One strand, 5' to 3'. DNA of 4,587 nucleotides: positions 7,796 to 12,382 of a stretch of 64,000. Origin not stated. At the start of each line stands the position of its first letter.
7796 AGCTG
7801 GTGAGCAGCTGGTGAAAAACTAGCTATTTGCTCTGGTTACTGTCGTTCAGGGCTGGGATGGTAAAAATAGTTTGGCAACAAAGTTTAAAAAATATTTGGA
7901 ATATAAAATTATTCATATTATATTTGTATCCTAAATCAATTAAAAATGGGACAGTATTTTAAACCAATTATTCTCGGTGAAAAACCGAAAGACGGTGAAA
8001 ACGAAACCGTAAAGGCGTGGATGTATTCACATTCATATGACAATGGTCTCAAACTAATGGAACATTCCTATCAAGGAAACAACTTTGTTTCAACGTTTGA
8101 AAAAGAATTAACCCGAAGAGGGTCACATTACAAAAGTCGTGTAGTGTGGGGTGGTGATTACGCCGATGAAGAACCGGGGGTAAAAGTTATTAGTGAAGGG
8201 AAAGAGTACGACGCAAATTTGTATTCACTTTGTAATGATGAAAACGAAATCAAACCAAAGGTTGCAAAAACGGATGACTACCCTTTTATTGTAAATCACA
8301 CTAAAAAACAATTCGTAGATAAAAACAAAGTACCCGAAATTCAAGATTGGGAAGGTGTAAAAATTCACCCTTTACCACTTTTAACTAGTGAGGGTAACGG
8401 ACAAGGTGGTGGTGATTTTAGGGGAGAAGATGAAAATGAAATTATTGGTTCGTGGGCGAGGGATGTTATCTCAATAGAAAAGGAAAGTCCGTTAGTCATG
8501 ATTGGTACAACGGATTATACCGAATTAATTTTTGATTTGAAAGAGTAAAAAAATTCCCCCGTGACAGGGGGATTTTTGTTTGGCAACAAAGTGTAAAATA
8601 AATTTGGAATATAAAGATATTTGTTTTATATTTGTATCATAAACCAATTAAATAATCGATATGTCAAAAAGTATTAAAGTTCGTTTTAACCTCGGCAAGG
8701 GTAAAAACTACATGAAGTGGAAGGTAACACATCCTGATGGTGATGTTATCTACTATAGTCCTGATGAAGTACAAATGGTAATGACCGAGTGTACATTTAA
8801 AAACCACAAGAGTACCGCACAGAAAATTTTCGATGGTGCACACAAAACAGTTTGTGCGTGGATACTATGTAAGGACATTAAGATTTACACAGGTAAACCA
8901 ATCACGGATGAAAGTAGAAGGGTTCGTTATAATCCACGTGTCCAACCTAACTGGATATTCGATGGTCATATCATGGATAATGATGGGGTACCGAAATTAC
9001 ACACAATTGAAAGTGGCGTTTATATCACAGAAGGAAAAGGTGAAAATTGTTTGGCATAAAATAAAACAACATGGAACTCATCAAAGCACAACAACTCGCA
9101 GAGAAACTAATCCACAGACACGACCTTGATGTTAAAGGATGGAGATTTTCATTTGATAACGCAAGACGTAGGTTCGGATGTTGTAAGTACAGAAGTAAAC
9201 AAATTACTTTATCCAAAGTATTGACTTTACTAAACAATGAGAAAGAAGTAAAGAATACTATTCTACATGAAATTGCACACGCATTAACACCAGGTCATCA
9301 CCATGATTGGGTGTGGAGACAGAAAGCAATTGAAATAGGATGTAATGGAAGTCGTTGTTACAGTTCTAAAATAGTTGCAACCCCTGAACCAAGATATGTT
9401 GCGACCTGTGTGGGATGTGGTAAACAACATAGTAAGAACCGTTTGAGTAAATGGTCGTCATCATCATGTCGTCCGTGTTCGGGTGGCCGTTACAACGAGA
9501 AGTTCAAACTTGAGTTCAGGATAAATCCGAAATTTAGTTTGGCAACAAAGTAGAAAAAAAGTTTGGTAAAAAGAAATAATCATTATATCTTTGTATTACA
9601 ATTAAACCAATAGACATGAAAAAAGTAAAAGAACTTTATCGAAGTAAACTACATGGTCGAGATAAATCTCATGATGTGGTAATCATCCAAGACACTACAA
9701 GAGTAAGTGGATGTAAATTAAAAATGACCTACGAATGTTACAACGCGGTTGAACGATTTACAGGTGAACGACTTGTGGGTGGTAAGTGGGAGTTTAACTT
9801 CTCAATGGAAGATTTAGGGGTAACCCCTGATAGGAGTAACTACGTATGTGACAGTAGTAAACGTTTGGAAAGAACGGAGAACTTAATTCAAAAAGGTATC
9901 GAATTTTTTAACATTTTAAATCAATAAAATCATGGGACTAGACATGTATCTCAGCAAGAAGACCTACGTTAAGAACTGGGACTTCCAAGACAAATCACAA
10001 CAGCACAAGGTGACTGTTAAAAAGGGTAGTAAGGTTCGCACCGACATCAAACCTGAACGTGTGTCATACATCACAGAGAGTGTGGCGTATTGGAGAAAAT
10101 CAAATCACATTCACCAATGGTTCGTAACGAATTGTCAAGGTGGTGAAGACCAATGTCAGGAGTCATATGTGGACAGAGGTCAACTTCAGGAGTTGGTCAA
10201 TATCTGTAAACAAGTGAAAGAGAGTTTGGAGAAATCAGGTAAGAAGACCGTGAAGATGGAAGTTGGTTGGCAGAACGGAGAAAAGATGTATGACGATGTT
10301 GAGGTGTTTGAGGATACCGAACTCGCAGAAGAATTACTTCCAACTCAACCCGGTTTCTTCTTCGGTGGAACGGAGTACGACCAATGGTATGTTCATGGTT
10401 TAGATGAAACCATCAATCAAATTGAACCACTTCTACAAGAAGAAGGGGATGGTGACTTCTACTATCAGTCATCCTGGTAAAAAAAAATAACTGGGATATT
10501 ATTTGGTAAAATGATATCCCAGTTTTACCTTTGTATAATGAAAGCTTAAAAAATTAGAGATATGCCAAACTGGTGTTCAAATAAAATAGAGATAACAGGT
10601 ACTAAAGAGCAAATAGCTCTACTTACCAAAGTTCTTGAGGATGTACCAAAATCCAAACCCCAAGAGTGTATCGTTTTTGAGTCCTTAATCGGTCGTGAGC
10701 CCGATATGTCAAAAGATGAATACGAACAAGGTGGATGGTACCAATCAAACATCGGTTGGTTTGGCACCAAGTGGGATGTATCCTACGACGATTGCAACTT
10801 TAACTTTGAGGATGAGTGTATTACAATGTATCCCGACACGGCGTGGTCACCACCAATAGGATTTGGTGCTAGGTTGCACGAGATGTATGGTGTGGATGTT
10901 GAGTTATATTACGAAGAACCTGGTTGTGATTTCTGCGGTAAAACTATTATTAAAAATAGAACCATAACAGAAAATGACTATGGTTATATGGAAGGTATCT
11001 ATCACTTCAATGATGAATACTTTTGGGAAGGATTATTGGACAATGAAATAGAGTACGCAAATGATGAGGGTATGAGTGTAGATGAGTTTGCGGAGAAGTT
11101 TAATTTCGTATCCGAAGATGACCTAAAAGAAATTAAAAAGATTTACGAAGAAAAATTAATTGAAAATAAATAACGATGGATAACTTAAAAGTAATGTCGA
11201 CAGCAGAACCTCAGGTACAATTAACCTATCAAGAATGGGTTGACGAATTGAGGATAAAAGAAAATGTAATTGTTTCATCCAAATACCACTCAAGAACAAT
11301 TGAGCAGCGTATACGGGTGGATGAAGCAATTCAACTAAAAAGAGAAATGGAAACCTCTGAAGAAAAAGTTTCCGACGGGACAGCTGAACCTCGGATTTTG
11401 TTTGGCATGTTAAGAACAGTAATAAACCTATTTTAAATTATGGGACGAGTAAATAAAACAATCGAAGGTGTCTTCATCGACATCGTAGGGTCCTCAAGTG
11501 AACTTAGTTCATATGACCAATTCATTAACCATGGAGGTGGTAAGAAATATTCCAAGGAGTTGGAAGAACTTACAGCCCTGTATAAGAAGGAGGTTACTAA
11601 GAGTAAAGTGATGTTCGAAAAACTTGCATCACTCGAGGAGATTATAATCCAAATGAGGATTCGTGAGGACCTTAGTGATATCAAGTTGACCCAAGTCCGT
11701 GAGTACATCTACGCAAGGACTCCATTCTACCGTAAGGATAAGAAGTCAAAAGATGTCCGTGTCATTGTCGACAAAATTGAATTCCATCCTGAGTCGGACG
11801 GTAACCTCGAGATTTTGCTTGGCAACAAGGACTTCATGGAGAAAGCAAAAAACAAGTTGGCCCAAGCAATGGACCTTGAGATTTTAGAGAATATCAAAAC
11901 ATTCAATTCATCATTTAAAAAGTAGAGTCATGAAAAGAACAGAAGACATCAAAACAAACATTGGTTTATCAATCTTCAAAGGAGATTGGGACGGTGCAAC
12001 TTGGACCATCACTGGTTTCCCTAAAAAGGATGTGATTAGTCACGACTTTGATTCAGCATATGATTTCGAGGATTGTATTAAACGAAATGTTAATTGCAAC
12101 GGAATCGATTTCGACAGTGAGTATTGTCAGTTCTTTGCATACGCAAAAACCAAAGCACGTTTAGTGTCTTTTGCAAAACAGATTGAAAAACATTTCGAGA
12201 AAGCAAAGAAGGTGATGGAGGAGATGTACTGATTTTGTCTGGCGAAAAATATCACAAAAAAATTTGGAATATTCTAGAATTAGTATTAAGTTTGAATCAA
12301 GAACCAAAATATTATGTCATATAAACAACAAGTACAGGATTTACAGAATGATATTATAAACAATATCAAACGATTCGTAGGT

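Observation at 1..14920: Polar 13-bp motif marks only the early block and sits at a fixed distance from host-type promoters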

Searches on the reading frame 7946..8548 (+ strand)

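Call 10: search_protein_families(library=pfam, proteins=[window:7946-8548:+], max_evalue=0.01)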
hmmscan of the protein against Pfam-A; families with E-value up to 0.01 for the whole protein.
window:7946-8548:+ (200 aa): 0 families

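Call 36: search_protein_families(library=phrogs, proteins=[window:7946-8548:+], max_evalue=0.01)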
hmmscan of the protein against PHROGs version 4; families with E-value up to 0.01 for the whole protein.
window:7946-8548:+ (200 aa): 2 families
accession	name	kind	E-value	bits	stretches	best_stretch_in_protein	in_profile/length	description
phrog_3156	-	unknown function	2.8e-35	123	2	1-98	1-95/244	-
phrog_35050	-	unknown function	1.1e-05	26.5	1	30-177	20-156/182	-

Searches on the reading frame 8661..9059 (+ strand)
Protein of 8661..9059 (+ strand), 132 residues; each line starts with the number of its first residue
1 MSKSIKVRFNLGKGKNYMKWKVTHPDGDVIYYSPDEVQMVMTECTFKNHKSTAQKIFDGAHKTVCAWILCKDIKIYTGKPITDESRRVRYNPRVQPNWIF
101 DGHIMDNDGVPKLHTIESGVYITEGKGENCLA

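Call 29: search_protein_families(library=pfam, proteins=[window:8661-9059:+], max_evalue=1)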
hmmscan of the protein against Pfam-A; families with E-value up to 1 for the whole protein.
window:8661-9059:+ (132 aa): 1 family
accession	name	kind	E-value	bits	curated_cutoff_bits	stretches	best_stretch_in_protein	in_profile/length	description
PF25735.1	Phage_L5_gp82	-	3.8e-08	33.7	27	1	4-101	7-98/120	Mycobacterium phage L5 gene 82 protein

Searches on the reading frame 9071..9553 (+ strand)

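Call 10: search_protein_families(library=pfam, proteins=[window:9071-9553:+], max_evalue=0.01)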
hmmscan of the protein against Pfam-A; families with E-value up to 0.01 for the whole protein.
window:9071-9553:+ (160 aa): 3 families
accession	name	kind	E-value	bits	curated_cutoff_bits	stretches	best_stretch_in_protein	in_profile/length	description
PF10263.15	SprT-like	-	6.1e-11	42.6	25.6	1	21-92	18-98/108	SprT-like family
PF01863.23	YgjP-like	-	0.00032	21.2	26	1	17-79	125-185/207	YgjP-like, metallopeptidase domain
PF17283.8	Zn_ribbon_SprT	-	0.0083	16.6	28.1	1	107-138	1-32/38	SprT-like zinc ribbon domain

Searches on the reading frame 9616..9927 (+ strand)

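Call 30: search_protein_families(library=pfam, proteins=[window:9616-9927:+], max_evalue=1)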
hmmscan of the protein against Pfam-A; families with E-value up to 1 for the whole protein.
window:9616-9927:+ (103 aa): 1 family
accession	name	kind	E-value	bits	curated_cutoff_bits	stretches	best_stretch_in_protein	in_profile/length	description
PF13917.11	zf-CCHC_3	-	0.015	15.6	27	1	36-52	15-31/41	Zinc knuckle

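Call 36: search_protein_families(library=phrogs, proteins=[window:9616-9927:+], max_evalue=0.01)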
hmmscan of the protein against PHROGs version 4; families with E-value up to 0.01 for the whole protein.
window:9616-9927:+ (103 aa): 0 families

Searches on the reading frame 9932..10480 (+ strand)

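Call 10: search_protein_families(library=pfam, proteins=[window:9932-10480:+], max_evalue=0.01)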
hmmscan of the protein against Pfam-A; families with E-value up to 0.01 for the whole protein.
window:9932-10480:+ (182 aa): 0 families

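Call 36: search_protein_families(library=phrogs, proteins=[window:9932-10480:+], max_evalue=0.01)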
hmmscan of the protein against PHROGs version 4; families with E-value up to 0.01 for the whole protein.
window:9932-10480:+ (182 aa): 1 family
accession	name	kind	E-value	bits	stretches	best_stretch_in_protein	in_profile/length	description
phrog_7971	-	unknown function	1.4e-07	32.8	1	132-170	72-110/124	-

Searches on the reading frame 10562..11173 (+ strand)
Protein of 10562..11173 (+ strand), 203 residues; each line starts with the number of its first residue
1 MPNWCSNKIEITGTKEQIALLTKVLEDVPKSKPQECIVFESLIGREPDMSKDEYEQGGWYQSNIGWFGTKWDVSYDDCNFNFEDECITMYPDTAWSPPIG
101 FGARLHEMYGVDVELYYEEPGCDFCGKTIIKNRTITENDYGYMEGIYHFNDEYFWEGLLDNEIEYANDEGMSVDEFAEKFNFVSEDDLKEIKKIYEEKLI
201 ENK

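Call 10: search_protein_families(library=pfam, proteins=[window:10562-11173:+], max_evalue=0.01)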
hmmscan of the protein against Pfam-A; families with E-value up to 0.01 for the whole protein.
window:10562-11173:+ (203 aa): 1 family
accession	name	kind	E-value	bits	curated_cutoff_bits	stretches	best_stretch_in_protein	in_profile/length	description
PF18406.6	DUF1281_C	-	4.8e-11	42.9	22.8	1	70-142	1-70/88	Ferredoxin-like domain in Api92-like protein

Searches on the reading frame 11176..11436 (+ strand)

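Call 30: search_protein_families(library=pfam, proteins=[window:11176-11436:+], max_evalue=1)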
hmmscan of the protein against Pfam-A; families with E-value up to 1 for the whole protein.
window:11176-11436:+ (86 aa): 1 family
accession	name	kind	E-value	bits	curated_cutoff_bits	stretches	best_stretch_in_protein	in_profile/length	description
PF12854.13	PPR_1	-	0.23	11.7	23.8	1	47-59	22-34/34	PPR repeat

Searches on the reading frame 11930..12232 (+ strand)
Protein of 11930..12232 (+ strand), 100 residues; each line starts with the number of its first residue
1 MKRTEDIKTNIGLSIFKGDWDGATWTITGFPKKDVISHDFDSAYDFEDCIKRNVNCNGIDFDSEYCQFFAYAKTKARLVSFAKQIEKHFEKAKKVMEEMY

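Call 30: search_protein_families(library=pfam, proteins=[window:11930-12232:+], max_evalue=1)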
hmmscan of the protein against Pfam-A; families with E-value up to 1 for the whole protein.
window:11930-12232:+ (100 aa): 2 families
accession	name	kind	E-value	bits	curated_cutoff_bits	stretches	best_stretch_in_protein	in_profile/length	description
PF15595.11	Imm51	-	0.037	14.3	29.8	1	57-95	57-95/104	Immunity protein 51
PF15136.11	UPF0449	-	0.12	13.3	27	1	50-99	41-92/98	Uncharacterised protein family UPF0449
